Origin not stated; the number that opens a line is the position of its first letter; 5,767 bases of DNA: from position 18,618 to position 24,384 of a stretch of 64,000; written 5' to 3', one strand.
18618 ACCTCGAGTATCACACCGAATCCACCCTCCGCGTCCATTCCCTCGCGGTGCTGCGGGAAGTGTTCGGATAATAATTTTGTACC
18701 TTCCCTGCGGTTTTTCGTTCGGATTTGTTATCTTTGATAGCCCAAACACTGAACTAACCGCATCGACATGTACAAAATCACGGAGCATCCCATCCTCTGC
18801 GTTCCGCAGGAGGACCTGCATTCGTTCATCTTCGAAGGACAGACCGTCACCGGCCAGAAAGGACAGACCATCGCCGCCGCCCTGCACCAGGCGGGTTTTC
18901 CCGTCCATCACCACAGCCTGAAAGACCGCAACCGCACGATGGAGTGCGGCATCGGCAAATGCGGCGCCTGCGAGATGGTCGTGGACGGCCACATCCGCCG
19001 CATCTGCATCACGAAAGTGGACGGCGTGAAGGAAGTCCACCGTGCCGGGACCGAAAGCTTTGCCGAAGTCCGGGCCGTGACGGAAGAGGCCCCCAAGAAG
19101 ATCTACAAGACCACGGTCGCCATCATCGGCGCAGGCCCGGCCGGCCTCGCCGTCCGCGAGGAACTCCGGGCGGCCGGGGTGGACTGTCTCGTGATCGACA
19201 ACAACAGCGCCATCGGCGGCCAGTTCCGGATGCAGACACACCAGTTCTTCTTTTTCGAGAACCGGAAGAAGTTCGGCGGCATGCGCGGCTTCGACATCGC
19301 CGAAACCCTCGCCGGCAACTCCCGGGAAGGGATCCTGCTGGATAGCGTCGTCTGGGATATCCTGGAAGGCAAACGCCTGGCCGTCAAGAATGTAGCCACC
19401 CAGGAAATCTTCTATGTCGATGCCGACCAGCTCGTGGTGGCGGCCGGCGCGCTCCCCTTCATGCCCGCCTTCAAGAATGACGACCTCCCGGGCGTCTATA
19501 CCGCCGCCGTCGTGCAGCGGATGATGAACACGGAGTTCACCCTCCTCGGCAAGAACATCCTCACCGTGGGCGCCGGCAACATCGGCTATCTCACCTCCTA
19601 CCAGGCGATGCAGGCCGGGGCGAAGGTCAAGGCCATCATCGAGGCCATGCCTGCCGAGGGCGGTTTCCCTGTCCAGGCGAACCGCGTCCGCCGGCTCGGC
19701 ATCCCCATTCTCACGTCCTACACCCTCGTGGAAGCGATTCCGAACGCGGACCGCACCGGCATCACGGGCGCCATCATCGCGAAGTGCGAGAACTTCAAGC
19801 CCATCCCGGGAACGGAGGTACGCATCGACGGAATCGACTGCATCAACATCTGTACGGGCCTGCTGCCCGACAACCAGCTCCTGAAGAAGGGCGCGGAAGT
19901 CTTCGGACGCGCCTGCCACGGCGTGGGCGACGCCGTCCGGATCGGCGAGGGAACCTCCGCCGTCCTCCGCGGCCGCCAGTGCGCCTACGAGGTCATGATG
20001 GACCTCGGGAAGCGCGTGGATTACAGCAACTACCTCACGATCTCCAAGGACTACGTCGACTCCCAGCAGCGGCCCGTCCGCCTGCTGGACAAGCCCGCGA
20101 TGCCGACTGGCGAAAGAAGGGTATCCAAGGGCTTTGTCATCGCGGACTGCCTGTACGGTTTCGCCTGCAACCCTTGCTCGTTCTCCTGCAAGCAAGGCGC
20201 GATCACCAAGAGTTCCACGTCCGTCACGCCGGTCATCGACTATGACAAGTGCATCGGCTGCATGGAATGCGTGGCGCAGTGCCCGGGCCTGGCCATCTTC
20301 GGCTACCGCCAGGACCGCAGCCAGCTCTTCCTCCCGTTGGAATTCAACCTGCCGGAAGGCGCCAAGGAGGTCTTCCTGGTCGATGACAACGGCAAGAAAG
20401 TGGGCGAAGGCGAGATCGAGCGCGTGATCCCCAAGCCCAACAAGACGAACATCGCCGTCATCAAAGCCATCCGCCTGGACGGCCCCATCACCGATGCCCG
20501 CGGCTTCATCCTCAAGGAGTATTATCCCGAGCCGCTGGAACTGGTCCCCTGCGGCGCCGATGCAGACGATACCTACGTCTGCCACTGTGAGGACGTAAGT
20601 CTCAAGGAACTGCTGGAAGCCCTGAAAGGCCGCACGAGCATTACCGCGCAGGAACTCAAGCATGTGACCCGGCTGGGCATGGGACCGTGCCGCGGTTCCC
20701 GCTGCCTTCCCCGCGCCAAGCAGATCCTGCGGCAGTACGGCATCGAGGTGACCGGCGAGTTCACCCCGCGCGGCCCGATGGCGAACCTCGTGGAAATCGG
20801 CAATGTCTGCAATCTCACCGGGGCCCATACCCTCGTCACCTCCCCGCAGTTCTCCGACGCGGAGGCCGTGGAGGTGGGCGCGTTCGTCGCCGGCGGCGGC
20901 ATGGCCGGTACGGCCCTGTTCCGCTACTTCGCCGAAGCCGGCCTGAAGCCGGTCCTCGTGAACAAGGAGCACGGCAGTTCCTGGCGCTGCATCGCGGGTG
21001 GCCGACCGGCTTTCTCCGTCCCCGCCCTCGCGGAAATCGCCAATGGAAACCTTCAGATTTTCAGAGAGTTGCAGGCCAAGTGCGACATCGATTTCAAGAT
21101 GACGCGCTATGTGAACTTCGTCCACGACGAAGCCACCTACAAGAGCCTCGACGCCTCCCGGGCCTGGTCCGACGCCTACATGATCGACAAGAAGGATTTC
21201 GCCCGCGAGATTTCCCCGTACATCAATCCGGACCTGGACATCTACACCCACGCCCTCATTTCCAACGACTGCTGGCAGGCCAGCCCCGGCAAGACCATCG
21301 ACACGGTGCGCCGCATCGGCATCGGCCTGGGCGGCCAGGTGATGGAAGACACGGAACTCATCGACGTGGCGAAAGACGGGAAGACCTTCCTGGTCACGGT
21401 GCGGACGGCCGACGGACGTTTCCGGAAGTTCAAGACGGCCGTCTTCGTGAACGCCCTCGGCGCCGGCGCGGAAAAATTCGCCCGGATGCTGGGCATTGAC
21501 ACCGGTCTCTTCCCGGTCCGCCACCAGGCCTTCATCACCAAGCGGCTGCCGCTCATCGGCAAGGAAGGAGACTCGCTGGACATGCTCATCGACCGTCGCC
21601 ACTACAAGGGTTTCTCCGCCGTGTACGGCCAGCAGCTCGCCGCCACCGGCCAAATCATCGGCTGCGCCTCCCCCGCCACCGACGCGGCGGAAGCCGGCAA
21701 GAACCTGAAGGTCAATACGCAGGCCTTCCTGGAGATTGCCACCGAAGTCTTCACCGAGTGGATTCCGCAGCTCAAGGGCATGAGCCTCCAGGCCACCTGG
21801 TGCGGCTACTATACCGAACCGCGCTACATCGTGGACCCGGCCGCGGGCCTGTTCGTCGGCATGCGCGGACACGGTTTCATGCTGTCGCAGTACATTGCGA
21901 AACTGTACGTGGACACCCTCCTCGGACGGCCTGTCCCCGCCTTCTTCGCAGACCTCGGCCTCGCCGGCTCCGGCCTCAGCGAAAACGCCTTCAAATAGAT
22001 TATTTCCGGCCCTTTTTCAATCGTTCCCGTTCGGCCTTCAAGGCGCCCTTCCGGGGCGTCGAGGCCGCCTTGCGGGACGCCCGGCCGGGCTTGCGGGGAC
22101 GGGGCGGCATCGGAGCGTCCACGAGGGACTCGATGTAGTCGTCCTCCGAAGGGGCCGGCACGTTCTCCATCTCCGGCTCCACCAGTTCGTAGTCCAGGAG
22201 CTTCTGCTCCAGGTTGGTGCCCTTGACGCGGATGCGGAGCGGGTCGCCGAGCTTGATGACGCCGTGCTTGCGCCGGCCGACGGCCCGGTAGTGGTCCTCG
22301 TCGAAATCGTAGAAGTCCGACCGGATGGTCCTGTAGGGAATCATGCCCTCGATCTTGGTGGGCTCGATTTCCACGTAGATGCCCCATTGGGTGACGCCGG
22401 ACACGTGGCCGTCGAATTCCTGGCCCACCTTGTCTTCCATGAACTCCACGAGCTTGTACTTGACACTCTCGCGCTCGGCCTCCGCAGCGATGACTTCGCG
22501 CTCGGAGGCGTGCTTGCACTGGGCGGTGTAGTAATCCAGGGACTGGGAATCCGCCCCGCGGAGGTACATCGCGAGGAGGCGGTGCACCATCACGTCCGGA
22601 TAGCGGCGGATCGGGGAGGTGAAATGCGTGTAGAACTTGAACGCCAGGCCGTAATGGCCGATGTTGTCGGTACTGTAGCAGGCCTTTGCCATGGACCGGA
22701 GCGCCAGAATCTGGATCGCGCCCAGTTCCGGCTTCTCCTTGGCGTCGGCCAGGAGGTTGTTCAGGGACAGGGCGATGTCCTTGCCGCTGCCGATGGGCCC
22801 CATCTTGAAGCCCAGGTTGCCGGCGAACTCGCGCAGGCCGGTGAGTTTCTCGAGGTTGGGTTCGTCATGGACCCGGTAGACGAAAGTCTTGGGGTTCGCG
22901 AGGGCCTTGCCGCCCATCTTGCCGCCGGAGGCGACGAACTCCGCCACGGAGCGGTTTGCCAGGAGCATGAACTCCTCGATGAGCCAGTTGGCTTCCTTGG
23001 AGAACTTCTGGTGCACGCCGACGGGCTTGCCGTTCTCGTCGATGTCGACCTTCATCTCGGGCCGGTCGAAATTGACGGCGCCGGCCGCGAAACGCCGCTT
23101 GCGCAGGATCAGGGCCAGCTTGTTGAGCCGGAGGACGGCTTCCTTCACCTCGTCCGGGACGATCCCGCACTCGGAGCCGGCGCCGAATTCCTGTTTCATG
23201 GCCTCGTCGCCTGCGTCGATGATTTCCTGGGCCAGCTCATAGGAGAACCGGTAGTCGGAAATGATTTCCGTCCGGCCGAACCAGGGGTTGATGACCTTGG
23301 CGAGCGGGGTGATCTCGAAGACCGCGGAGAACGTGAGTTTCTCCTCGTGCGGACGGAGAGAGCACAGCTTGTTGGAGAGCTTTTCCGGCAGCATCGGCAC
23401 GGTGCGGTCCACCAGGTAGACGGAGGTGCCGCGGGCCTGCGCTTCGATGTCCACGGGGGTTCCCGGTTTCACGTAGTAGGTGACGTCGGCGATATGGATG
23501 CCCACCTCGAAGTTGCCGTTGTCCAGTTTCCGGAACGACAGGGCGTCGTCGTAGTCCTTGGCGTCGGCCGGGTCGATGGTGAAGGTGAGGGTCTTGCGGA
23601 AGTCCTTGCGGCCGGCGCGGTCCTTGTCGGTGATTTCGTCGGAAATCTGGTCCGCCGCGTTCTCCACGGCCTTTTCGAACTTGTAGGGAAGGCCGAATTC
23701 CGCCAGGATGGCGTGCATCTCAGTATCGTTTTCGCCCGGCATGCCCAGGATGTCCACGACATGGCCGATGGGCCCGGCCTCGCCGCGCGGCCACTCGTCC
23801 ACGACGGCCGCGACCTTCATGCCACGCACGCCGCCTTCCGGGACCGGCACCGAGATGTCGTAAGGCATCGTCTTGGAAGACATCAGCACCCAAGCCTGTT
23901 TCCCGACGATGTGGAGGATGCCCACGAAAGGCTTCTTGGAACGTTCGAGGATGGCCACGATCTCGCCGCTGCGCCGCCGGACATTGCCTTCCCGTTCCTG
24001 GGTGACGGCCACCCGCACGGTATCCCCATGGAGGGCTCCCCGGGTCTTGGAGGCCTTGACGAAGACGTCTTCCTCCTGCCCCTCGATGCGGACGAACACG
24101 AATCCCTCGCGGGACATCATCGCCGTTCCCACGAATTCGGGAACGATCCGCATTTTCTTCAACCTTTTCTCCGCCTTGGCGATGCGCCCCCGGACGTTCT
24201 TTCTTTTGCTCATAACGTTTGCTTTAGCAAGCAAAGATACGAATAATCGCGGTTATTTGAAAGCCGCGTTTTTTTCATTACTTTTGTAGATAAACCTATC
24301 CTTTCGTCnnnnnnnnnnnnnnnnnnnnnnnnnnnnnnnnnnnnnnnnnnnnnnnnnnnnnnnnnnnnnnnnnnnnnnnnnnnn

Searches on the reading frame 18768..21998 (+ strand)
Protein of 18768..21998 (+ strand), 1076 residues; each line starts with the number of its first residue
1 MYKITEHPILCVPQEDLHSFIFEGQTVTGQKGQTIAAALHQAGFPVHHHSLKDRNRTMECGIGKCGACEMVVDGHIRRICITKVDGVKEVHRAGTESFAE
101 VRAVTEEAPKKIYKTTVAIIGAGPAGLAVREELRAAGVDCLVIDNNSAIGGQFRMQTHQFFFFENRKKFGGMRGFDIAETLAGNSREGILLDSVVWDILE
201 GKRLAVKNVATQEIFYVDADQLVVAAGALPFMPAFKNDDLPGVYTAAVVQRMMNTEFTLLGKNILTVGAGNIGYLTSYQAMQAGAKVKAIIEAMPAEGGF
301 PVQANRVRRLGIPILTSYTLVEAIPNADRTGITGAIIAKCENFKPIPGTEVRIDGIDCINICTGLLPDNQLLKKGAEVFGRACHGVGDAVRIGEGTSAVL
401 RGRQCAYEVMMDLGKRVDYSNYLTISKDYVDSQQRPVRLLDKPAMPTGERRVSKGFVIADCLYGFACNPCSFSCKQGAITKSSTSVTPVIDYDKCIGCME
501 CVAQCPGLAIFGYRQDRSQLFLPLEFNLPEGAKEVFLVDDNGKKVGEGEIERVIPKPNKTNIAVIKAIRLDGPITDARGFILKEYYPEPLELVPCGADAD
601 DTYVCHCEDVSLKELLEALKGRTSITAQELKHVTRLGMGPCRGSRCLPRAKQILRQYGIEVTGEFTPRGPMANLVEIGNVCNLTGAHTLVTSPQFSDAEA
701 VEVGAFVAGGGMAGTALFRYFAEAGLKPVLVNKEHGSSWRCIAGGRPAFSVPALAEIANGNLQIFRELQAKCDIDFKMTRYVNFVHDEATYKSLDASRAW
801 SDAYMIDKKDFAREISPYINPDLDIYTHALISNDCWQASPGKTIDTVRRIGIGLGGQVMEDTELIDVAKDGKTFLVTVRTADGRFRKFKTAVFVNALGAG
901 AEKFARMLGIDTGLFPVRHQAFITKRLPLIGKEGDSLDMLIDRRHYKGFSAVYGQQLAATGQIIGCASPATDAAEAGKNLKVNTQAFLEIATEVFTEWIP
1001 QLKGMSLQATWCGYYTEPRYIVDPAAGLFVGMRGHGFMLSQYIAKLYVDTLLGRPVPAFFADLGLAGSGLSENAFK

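Call 65: search_protein_families(library=pfam, proteins=[window:18768-21998:+], max_evalue=0.001)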
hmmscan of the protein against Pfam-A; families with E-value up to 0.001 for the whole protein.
window:18768-21998:+ (1076 aa): 17 families
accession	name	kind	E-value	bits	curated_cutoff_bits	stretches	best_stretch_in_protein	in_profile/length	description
PF01266.30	DAO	-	4.6e-31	109.1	27.9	1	707-1049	4-352/353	FAD dependent oxidoreductase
PF07992.20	Pyr_redox_2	-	5.1e-21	75.8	26.1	1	116-374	2-246/291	Pyridine nucleotide-disulphide oxidoreductase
PF13510.11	Fer2_4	-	3.5e-11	43.5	22.8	1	19-86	5-73/82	2Fe-2S iron-sulfur cluster binding domain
PF04324.20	Fer2_BFD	-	4.8e-08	33.7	26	1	603-655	1-49/50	BFD-like [2Fe-2S] binding domain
PF13450.12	NAD_binding_8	-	7.1e-08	33.1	21.9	1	119-157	1-39/68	NAD(P)-binding Rossmann-like domain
PF13738.12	Pyr_redox_3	-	5.3e-07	29.6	30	1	119-163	2-47/305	Pyridine nucleotide-disulphide oxidoreductase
PF00037.32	Fer4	-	2.3e-06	27.6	21.1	1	488-510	1-23/24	4Fe-4S binding domain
PF01494.25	FAD_binding_3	-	3e-06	27.1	22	1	114-147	1-34/349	FAD binding domain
PF12837.12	Fer4_6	-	4.9e-06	26.7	25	1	488-508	2-22/24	4Fe-4S binding domain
PF01946.23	Thi4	-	2.9e-05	23.9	26.2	0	110-152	13-56/235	Thi4 family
PF13187.11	Fer4_9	-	4.1e-05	24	27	1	466-507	4-49/52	4Fe-4S dicluster domain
PF03486.20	HI0933_like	-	8.9e-05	22.5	50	0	116-155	2-41/244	HI0933-like protein Rossmann domain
PF12838.12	Fer4_7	-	0.00012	22.9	27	1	466-506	4-49/52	4Fe-4S dicluster domain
PF13237.11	Fer4_10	-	0.00024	21.4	25.5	1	466-506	11-53/53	4Fe-4S dicluster domain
PF12797.12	Fer4_2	-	0.0003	21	24.5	1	488-506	3-21/22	4Fe-4S binding domain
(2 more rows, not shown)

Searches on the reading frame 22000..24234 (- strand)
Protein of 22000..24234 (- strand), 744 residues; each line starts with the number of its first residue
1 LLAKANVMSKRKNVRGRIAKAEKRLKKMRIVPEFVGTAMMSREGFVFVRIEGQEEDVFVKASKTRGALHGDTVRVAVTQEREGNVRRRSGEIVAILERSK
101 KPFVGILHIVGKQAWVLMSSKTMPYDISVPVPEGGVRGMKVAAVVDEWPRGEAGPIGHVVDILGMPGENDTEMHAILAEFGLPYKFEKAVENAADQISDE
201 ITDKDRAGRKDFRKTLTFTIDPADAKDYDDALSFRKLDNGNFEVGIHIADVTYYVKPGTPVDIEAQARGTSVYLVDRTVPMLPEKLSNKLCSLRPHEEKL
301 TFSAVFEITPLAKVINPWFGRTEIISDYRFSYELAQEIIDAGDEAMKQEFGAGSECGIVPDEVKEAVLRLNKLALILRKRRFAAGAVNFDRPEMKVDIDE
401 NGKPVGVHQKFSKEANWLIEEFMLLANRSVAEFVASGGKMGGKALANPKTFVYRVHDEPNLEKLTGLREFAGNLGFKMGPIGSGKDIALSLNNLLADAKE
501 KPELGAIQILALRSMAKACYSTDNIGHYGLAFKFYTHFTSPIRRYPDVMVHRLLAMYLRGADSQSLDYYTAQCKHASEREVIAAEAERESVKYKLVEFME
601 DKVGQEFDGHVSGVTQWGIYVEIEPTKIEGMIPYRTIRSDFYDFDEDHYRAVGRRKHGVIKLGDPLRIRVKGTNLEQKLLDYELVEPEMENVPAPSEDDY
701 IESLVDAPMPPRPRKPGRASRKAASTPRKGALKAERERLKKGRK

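Call 13: search_protein_families(library=pfam, proteins=[window:22000-24234:-], max_evalue=0.001)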
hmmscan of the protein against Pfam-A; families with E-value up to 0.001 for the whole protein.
window:22000-24234:- (744 aa): 5 families
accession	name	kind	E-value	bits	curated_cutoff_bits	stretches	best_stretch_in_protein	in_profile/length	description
PF00773.25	RNB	-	2.4e-105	352.9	29.3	1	209-559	1-325/326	RNB domain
PF17876.7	CSD2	-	5.3e-22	78.1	26.2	2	115-186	1-73/74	Cold shock domain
PF08206.17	OB_RNB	-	1.1e-11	44.7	24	1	39-92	4-55/58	Ribonuclease B OB domain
PF17849.7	OB_Dis3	-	5.3e-08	33.3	22.8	1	137-180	33-76/77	Dis3-like cold-shock domain 2 (CSD2)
PF00575.29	S1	-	1.2e-07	32.4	22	1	601-676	2-65/74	S1 RNA binding domain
